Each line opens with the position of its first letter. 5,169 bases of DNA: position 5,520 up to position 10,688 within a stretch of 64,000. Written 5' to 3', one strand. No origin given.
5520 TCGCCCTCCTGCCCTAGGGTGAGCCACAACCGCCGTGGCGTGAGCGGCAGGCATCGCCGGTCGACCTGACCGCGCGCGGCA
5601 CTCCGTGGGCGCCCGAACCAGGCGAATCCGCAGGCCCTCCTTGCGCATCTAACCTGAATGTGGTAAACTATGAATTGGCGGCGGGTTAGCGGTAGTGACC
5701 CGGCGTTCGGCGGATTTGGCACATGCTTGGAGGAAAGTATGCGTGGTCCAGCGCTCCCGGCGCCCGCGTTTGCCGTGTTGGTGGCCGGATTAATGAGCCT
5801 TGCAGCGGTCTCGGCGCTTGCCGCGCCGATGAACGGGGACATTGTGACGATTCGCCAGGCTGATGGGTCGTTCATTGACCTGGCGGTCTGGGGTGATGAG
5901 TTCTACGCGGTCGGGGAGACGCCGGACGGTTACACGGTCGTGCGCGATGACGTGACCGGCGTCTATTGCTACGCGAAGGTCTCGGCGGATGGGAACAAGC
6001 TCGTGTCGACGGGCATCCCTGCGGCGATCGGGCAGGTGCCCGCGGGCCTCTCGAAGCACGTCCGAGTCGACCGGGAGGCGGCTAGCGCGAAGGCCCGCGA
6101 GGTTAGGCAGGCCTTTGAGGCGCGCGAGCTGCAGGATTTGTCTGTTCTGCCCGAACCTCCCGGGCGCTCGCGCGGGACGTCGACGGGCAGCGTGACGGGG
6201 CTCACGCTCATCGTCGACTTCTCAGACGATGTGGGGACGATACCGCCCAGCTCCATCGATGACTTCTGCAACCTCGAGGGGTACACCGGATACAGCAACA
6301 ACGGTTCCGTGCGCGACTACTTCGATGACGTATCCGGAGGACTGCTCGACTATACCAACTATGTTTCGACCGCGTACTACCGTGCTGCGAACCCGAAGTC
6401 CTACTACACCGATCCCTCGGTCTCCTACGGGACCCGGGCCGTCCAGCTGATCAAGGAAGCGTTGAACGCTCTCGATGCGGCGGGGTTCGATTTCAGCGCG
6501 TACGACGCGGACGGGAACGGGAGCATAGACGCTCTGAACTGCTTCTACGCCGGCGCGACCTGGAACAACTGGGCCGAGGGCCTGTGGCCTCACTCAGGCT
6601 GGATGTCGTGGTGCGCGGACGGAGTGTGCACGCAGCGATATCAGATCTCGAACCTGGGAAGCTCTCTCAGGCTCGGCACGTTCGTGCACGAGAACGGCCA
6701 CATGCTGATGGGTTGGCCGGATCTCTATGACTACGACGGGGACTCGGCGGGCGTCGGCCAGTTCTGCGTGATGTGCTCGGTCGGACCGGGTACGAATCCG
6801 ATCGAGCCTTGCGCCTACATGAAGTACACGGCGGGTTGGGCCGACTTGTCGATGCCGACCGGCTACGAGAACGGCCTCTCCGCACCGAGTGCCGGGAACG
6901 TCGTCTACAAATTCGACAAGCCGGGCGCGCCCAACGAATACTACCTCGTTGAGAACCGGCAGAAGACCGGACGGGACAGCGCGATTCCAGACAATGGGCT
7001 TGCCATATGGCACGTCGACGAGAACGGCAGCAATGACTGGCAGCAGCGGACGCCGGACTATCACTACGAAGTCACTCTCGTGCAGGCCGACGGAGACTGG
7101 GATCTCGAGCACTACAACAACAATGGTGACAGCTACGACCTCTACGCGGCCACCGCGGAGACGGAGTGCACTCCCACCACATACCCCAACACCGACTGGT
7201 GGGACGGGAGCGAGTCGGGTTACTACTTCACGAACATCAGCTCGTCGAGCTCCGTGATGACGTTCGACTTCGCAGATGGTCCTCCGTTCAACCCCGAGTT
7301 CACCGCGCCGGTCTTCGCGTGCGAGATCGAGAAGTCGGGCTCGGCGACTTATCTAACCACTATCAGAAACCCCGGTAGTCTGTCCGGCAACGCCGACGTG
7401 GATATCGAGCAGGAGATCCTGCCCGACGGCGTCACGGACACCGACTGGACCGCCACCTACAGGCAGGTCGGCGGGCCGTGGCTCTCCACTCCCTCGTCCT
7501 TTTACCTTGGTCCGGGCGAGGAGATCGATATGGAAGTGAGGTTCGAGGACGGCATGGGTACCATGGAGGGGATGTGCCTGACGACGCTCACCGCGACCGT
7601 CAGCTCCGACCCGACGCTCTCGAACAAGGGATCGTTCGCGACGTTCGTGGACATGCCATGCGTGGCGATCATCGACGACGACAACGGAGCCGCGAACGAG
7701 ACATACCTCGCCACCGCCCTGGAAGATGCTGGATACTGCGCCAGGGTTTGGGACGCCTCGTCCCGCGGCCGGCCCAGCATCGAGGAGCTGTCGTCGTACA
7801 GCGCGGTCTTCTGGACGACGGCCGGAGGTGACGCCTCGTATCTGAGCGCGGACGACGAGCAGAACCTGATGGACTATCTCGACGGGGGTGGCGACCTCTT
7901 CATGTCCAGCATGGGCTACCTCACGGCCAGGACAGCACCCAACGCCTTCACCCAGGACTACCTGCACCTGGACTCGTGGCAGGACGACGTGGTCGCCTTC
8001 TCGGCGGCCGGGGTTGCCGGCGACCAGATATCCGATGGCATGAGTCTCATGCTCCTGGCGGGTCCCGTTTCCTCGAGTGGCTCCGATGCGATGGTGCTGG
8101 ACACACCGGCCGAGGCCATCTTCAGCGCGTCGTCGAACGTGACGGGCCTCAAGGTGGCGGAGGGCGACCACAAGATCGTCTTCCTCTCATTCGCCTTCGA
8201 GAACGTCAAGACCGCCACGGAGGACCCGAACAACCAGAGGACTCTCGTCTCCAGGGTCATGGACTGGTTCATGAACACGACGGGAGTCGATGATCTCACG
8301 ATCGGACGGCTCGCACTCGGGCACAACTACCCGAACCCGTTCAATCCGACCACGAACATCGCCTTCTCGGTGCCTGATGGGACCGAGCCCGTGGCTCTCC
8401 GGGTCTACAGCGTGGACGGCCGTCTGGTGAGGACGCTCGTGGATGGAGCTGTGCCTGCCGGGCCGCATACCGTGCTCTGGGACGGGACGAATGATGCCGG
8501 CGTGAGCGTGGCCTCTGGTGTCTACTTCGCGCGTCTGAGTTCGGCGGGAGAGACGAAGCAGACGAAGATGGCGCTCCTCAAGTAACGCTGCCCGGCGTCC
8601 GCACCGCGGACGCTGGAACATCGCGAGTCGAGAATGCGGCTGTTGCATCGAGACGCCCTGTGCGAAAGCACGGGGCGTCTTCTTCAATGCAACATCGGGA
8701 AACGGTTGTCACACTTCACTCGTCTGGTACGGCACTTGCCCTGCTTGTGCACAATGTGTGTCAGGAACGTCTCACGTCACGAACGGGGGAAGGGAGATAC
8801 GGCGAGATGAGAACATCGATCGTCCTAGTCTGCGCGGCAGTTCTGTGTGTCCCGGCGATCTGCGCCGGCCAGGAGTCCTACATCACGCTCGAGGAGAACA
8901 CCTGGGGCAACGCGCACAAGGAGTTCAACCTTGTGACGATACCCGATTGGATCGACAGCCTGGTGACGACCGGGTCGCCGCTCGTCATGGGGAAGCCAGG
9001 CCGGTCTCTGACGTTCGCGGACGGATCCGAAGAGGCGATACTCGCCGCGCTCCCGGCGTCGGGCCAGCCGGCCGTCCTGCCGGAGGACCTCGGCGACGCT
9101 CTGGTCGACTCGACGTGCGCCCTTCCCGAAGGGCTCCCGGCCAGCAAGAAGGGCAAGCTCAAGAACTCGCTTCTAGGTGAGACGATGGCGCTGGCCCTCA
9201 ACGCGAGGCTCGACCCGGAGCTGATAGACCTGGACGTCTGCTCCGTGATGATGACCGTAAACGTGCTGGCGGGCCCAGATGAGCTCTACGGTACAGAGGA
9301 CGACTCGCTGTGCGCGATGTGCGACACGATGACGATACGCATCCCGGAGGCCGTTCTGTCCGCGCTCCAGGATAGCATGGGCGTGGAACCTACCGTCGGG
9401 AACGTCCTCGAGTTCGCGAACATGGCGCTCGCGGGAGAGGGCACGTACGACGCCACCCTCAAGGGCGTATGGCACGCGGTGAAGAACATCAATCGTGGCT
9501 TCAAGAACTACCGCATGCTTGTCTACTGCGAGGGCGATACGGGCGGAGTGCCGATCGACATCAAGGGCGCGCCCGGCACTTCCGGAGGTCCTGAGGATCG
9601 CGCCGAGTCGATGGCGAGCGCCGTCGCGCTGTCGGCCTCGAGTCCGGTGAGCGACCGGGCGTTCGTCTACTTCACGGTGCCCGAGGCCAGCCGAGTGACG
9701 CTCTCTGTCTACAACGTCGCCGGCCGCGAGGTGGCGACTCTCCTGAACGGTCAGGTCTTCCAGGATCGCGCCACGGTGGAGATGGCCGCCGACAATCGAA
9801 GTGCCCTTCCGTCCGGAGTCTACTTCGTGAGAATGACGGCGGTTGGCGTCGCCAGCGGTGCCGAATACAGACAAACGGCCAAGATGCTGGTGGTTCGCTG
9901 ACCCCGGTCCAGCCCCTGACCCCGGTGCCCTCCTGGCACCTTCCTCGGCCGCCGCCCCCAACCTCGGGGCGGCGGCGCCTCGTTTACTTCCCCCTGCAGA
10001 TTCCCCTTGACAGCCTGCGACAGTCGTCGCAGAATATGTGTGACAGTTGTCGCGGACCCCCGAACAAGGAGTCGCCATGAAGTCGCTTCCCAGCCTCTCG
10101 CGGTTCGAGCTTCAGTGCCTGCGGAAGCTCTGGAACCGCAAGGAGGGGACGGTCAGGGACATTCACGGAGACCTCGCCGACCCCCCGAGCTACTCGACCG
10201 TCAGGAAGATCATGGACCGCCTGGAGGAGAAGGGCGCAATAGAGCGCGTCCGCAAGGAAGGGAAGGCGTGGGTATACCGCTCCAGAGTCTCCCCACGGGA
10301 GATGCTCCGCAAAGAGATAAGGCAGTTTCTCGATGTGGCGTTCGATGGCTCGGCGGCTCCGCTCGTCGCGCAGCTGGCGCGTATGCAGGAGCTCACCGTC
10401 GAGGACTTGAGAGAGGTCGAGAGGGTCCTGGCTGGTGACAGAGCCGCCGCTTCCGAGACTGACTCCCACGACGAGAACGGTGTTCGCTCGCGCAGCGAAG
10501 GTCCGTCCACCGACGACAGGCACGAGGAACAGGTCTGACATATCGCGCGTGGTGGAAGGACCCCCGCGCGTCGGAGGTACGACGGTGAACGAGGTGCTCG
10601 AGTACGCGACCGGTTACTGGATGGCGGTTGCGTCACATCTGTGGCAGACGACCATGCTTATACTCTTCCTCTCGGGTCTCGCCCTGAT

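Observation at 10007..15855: BlaI/BlaR1-type sensor pair (M56 peptidase fused to a TonB-C domain) heading a three-enzyme module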

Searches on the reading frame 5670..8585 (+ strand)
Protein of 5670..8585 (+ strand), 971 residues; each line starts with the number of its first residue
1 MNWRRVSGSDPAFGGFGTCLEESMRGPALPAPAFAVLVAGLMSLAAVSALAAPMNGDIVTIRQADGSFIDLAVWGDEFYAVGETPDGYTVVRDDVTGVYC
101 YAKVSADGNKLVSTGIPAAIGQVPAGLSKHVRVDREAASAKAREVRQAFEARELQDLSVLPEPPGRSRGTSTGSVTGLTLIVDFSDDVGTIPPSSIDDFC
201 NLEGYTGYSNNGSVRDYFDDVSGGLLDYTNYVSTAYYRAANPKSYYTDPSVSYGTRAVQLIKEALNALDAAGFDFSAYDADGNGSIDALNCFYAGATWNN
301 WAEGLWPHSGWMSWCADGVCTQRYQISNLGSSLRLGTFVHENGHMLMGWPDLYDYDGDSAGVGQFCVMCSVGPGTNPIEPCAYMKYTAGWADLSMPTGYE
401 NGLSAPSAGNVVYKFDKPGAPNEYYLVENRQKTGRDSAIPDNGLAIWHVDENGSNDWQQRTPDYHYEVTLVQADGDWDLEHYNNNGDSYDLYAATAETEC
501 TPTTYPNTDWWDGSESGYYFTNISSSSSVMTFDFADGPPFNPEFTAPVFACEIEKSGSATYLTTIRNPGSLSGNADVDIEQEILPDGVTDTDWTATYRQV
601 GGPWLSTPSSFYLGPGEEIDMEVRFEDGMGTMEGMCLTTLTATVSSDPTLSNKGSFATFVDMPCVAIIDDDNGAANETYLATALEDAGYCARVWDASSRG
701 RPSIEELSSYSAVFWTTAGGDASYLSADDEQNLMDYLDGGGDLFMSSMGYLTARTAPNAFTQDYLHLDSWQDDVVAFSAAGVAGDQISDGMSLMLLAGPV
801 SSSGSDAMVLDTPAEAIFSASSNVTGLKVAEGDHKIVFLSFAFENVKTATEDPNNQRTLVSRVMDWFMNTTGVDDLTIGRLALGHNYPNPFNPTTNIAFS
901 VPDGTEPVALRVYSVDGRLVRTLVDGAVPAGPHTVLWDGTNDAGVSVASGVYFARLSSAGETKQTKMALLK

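Call 3: search_protein_families(library=pfam, proteins=[window:5670-8585:+], max_evalue=0.01)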
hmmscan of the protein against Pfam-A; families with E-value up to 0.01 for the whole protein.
window:5670-8585:+ (971 aa): 2 families
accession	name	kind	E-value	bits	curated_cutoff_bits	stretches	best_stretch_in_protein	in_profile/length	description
PF13860.13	FlgD_ig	-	5.2e-10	39.6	27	1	894-957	9-74/79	FlgD Ig-like domain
PF18962.6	Por_Secre_tail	-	0.00015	22.4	27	1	887-966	2-72/75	Secretion system C-terminal sorting domain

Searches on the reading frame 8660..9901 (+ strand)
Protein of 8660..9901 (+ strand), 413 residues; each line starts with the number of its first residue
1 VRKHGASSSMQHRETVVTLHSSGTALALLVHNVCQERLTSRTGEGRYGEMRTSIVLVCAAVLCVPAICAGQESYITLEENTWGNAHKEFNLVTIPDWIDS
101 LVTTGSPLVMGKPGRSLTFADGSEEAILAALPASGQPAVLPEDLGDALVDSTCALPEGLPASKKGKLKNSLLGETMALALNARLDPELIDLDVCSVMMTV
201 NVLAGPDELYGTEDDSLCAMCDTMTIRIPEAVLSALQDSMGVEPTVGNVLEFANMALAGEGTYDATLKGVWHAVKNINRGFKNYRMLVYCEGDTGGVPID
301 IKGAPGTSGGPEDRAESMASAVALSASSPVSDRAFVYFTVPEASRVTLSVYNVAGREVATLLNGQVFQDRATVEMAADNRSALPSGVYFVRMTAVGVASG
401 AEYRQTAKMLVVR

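Call 3: search_protein_families(library=pfam, proteins=[window:8660-9901:+], max_evalue=0.01)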
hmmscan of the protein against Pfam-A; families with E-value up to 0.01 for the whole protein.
window:8660-9901:+ (413 aa): 1 family
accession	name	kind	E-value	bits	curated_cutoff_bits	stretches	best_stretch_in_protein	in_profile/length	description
PF18962.6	Por_Secre_tail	-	0.00048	20.8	27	1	329-394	5-64/75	Secretion system C-terminal sorting domain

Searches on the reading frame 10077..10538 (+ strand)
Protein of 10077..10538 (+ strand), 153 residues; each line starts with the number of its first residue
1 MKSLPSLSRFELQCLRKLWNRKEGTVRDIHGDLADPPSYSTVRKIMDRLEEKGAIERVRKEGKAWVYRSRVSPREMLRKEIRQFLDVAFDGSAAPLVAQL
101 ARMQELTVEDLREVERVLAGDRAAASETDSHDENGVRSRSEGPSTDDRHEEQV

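Call 3: search_protein_families(library=pfam, proteins=[window:10077-10538:+], max_evalue=0.01)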
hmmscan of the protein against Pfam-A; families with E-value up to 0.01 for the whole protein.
window:10077-10538:+ (153 aa): 3 families
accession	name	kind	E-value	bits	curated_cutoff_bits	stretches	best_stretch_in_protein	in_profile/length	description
PF03965.22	Penicillinase_R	-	1.6e-23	83.6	22.6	1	7-118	1-113/115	Penicillinase repressor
PF01978.25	TrmB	-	0.00018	21.7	25.6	1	7-61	6-58/68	Sugar-specific transcriptional regulator TrmB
PF01047.28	MarR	-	0.00035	20.8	24.6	1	9-61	3-53/59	MarR family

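Call 4: search_protein_families(library=ncbifam, proteins=[window:10077-10538:+], max_evalue=0.01)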
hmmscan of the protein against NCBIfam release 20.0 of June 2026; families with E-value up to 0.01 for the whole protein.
window:10077-10538:+ (153 aa): 7 families
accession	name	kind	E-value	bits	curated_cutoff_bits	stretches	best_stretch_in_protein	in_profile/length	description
TIGR02698.1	CopY_TcrY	equivalog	4.9e-13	49.5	121.95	1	8-127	3-123/130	CopY/TcrY family copper transport repressor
NF012168.1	BlaI_of_BCL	exception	8.5e-11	41.9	180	1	3-118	2-118/121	penicillinase repressor BlaI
NF000244.1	MecI_of_mecC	exception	6.5e-08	32.6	250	1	10-119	11-121/125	mecC-type methicillin resistance repressor MecI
NF000243.1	MecI_of_mecA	exception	1.9e-05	24.9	250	1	11-118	12-120/123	mecA-type methicillin resistance repressor MecI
NF000186.1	BlaI_of_MRSA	exception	3.1e-05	24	250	1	11-118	12-120/126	penicillinase repressor BlaI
NF053606.1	Sta1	subfamily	0.00081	19.5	80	1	7-85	18-97/100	Sta1 family transcriptional regulator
NF040939.2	trans_reg_lrs14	equivalog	0.0032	17.5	90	1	6-63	18-74/103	Lrs14 family HTH-type transcriptional regulator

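Call 41: search_solved_structures(query=window:10077-10538:+, max_evalue=0.01, show_alignments=3)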
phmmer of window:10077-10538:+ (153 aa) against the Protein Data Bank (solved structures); distinct sequences matched with E-value up to 0.01: 4.
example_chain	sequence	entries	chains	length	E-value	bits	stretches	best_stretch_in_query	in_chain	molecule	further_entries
1sd6_A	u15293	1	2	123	7.7e-07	32.3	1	7-118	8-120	Methicillin resistance regulatory protein mecI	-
1okr_A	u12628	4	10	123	2e-06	30.9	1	7-118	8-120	METHICILLIN RESISTANCE REGULATORY PROTEIN MECI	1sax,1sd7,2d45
1sd4_A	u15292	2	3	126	4.4e-06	29.8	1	7-118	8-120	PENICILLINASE REPRESSOR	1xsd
1p6r_A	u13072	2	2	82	0.00017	24.7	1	1-75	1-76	Penicillinase repressor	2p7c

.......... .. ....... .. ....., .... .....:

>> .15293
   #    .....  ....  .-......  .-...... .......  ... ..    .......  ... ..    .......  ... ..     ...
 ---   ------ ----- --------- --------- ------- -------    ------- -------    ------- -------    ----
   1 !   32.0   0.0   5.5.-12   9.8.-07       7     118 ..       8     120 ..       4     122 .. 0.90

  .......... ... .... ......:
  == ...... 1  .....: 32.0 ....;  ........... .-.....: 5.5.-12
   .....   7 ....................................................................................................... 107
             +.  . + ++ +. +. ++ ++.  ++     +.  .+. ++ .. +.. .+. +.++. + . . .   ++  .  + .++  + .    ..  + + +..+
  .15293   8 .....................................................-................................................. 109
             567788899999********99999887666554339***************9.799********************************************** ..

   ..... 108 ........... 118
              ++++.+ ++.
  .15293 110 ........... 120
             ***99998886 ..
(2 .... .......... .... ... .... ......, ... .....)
